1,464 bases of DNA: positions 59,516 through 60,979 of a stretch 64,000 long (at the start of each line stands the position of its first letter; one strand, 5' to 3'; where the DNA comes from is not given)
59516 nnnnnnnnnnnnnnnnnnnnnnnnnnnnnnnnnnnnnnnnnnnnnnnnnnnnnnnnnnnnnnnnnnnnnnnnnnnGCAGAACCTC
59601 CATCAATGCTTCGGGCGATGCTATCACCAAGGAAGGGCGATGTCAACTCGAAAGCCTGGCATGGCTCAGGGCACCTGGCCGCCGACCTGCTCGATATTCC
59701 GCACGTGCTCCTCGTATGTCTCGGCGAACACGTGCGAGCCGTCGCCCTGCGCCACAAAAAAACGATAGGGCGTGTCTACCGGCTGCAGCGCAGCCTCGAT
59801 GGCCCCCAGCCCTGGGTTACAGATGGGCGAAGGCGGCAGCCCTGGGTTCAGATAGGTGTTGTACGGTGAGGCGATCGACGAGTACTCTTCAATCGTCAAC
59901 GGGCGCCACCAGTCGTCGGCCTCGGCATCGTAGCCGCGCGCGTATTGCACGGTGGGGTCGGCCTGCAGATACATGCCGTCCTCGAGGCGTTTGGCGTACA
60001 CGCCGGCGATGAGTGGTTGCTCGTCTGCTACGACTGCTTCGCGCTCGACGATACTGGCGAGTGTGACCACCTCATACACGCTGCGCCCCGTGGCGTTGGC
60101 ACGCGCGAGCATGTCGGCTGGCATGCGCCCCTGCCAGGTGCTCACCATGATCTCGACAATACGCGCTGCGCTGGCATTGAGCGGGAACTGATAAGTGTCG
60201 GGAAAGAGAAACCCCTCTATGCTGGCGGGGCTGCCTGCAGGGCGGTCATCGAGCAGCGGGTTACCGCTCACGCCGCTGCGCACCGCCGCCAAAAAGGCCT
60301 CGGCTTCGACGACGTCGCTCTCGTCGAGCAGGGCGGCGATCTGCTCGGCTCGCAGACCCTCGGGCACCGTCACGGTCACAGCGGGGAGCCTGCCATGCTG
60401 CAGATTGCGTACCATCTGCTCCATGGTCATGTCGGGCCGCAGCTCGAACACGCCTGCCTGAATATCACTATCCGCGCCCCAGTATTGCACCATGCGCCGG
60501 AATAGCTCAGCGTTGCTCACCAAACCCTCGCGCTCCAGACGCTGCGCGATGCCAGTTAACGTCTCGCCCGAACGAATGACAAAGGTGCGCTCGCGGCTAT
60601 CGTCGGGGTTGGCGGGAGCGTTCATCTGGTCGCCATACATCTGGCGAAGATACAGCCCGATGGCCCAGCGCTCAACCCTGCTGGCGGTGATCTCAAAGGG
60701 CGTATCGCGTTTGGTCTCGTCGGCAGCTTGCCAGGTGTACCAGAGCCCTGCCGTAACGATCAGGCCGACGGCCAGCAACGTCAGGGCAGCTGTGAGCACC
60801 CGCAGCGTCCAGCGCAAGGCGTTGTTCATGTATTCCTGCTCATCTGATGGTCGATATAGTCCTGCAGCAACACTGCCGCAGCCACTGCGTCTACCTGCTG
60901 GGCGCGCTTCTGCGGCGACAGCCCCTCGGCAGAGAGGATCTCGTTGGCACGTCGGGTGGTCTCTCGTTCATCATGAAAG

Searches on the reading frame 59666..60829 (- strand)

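Call 53: search_protein_families(library=pfam, proteins=[window:59666-60829:-], max_evalue=0.0001)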
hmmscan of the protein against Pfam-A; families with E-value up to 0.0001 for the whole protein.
window:59666-60829:- (387 aa): 1 family
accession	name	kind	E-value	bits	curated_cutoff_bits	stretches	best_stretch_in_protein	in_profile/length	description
PF02618.21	YceG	-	1.1e-84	284.6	32.4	1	83-380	1-274/275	YceG-like family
